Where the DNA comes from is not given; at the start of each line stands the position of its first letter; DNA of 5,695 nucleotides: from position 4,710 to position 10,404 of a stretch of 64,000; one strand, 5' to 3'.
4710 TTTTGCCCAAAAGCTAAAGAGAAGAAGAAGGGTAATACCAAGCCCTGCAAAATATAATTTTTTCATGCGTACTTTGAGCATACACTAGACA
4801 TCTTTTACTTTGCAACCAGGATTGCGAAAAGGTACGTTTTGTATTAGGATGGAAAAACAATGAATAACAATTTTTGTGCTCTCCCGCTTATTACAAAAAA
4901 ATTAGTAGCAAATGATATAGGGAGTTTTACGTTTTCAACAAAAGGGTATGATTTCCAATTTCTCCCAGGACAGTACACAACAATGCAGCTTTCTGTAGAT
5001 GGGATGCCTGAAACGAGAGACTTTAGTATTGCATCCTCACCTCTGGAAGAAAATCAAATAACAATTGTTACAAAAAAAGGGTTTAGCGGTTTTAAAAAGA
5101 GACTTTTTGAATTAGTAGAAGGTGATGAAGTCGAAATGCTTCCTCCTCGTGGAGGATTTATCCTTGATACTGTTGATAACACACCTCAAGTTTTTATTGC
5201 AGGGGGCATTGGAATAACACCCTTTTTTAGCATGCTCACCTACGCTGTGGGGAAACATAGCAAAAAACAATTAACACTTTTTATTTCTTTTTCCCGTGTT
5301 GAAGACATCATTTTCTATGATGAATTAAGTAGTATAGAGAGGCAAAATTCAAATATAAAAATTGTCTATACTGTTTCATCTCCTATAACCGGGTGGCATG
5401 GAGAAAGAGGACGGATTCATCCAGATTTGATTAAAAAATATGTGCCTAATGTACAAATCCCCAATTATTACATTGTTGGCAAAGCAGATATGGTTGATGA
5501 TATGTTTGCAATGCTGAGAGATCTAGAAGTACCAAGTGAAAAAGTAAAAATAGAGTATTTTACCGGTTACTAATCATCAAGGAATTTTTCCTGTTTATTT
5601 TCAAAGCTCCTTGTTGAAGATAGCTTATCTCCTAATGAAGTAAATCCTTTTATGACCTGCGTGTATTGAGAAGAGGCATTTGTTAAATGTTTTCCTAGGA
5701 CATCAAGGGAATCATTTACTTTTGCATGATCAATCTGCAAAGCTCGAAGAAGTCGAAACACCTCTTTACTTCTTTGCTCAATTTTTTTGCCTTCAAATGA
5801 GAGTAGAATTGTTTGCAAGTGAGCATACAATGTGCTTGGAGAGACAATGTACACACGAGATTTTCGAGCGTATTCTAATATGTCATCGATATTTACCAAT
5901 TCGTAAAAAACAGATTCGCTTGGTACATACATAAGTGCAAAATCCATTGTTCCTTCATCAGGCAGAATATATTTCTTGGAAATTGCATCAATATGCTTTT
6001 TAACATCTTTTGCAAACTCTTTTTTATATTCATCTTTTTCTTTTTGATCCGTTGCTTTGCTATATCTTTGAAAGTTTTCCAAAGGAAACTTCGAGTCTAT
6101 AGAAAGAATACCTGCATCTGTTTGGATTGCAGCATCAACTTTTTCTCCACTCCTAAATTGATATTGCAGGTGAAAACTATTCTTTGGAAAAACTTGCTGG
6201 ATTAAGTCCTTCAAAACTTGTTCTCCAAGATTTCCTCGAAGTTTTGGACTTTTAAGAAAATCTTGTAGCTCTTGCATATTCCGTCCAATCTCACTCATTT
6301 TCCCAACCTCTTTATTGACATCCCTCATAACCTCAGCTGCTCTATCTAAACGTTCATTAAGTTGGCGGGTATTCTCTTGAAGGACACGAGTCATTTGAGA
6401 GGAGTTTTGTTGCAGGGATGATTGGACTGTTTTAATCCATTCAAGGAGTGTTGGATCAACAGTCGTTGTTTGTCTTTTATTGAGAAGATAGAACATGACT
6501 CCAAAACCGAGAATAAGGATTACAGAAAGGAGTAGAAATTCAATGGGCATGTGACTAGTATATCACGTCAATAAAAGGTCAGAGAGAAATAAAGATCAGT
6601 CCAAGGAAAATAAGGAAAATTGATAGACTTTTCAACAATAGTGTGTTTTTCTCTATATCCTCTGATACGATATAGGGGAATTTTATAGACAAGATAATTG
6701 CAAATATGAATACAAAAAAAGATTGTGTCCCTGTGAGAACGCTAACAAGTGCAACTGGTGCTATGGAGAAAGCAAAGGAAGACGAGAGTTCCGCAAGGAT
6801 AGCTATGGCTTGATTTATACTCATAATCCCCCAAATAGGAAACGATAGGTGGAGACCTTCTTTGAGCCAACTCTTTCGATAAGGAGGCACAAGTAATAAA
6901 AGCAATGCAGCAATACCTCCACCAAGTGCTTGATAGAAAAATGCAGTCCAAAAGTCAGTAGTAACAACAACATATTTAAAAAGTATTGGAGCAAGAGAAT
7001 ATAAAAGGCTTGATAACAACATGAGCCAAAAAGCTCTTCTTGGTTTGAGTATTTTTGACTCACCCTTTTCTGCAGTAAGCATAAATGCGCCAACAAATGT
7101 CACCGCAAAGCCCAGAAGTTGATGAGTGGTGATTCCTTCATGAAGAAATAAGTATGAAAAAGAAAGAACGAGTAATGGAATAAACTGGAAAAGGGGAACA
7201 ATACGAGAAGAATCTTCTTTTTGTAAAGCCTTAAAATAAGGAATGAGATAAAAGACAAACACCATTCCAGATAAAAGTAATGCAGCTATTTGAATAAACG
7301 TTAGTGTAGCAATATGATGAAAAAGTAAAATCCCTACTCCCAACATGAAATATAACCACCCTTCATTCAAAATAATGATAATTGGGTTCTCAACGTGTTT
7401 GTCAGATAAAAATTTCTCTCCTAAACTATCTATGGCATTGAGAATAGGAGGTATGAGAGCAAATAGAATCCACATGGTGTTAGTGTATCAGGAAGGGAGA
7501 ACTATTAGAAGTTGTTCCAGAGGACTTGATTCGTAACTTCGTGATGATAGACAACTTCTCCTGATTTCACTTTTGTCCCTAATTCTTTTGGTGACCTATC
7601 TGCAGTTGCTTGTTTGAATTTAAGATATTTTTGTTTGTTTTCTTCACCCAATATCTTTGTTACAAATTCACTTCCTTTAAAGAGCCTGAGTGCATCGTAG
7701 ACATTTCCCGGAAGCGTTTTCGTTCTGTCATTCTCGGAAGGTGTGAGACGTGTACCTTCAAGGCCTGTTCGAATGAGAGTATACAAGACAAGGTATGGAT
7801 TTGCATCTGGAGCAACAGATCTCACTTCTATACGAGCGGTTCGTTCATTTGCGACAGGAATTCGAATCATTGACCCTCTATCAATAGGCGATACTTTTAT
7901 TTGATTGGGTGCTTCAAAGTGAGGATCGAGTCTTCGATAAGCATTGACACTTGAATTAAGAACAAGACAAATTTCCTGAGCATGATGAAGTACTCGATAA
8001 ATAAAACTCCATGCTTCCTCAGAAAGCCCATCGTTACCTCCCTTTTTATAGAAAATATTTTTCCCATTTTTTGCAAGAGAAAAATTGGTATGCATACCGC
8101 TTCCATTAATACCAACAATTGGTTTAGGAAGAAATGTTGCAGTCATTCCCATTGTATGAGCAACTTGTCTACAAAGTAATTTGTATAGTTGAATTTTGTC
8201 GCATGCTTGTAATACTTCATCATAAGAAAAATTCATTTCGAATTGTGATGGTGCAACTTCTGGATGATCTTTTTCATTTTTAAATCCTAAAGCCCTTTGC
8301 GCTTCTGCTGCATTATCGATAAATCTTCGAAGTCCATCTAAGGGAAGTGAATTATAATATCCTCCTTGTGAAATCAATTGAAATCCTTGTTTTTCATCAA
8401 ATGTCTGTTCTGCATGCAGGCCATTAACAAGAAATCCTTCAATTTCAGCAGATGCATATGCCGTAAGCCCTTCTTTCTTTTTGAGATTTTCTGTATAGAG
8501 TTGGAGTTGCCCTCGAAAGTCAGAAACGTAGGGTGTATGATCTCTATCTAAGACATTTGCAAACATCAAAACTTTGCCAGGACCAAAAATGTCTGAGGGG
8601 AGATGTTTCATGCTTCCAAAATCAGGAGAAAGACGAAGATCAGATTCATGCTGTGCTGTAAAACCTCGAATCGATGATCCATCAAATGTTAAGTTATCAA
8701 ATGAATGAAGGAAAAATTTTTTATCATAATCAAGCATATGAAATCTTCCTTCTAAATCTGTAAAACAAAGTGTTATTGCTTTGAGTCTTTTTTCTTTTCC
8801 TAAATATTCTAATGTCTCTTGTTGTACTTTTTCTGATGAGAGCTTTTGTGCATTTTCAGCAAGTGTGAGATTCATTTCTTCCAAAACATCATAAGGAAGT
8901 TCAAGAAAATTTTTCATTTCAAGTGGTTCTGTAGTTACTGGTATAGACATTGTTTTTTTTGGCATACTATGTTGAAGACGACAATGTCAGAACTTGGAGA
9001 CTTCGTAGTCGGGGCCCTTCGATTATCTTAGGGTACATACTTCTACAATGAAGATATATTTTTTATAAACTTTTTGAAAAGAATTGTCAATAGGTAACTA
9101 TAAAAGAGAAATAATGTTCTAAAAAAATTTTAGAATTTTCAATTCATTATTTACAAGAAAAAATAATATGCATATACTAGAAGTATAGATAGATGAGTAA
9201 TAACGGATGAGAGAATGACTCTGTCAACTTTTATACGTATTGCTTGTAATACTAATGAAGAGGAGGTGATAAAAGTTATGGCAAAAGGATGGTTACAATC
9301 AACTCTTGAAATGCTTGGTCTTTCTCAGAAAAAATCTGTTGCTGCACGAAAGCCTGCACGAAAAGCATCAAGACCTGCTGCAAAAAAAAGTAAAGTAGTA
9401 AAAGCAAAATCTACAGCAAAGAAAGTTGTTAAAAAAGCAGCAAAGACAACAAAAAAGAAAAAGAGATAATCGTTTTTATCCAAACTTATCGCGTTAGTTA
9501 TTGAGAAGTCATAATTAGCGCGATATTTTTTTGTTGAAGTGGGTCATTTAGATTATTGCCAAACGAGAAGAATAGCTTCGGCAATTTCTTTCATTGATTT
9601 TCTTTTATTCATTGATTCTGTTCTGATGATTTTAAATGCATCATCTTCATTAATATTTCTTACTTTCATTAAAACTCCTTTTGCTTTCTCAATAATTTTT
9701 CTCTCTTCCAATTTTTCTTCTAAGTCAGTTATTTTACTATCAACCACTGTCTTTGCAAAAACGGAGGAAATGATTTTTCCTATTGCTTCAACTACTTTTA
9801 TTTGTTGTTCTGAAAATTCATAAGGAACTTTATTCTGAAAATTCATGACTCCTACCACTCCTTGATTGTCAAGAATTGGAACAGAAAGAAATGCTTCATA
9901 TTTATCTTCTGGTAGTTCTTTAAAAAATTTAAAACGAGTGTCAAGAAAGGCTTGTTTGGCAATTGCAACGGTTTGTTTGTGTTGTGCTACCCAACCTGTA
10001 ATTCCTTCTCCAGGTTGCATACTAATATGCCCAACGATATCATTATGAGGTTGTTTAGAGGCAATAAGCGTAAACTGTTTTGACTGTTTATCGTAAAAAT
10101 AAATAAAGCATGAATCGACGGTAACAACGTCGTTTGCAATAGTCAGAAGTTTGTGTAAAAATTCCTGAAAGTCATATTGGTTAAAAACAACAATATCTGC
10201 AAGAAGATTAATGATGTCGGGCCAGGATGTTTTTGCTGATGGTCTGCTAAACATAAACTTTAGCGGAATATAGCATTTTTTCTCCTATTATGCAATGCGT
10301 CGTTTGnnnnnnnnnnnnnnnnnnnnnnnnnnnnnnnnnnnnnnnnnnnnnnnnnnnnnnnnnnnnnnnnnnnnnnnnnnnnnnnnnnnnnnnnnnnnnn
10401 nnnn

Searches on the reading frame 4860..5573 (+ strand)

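Call 21: search_protein_families(library=pfam, proteins=[window:4860-5573:+], max_evalue=0.001)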
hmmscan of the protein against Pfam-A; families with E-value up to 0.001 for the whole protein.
window:4860-5573:+ (237 aa): 3 families
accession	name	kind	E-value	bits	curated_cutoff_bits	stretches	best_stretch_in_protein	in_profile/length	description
PF00175.26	NAD_binding_1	-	2.7e-17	63.8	22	1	112-214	1-106/109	Oxidoreductase NAD-binding domain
PF00970.30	FAD_binding_6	-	5e-07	30.4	21.1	1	8-100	2-97/99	Oxidoreductase FAD-binding domain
PF08030.17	NAD_binding_6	-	0.00031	21.3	22.2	1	111-169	5-69/156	Ferric reductase NAD binding domain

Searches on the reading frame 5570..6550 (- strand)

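Call 21: search_protein_families(library=pfam, proteins=[window:5570-6550:-], max_evalue=0.001)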
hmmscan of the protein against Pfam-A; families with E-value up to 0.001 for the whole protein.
window:5570-6550:- (326 aa): 1 family
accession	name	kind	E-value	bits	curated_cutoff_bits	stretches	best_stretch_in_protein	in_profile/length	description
PF02646.22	RmuC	-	8e-56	189.7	26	1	45-318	2-283/291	RmuC family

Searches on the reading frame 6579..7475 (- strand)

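Call 21: search_protein_families(library=pfam, proteins=[window:6579-7475:-], max_evalue=0.001)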
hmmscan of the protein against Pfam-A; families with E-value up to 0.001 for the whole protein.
window:6579-7475:- (298 aa): 1 family
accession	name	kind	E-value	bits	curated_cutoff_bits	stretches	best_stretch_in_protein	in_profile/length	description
PF00892.27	EamA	-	1.1e-11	45.6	28.2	1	2-134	3-134/135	EamA-like transporter family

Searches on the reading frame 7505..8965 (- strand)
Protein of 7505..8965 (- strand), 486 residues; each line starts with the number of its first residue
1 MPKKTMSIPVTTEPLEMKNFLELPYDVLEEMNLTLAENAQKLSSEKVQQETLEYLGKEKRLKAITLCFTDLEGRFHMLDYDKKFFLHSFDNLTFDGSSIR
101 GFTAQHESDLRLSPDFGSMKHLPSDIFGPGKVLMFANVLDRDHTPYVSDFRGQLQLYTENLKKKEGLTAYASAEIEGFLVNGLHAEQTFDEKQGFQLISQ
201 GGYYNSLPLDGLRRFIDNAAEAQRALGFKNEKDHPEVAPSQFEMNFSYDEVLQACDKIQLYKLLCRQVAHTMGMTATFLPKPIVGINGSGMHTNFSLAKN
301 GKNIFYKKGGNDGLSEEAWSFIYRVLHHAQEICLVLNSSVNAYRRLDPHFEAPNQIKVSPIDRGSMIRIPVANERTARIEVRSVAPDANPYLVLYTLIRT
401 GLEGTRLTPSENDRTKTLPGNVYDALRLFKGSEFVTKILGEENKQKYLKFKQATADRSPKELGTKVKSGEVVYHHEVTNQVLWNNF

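Call 21: search_protein_families(library=pfam, proteins=[window:7505-8965:-], max_evalue=0.001)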
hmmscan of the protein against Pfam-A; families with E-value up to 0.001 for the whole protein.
window:7505-8965:- (486 aa): 2 families
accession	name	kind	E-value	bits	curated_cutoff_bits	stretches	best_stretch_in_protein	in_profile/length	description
PF00120.29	Gln-synt_C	-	1.9e-75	254.5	24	1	151-456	5-330/344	Glutamine synthetase, catalytic domain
PF03951.24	Gln-synt_N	-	8.8e-13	48.1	33.4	1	62-140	3-81/82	Glutamine synthetase, beta-Grasp domain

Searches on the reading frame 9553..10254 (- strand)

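Call 21: search_protein_families(library=pfam, proteins=[window:9553-10254:-], max_evalue=0.001)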
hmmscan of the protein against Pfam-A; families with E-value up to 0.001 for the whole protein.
window:9553-10254:- (233 aa): 4 families
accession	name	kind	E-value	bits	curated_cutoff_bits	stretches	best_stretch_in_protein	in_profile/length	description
PF03861.19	ANTAR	-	5.2e-21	74.6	27.3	1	177-229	2-54/54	ANTAR domain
PF13185.12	GAF_2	-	1.6e-16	61.1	28.6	1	28-165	3-134/136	GAF domain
PF01590.32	GAF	-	1.1e-13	52.3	22.4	1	28-163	1-130/133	GAF domain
PF13492.12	GAF_3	-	3.1e-10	41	27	1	29-164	2-125/129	GAF domain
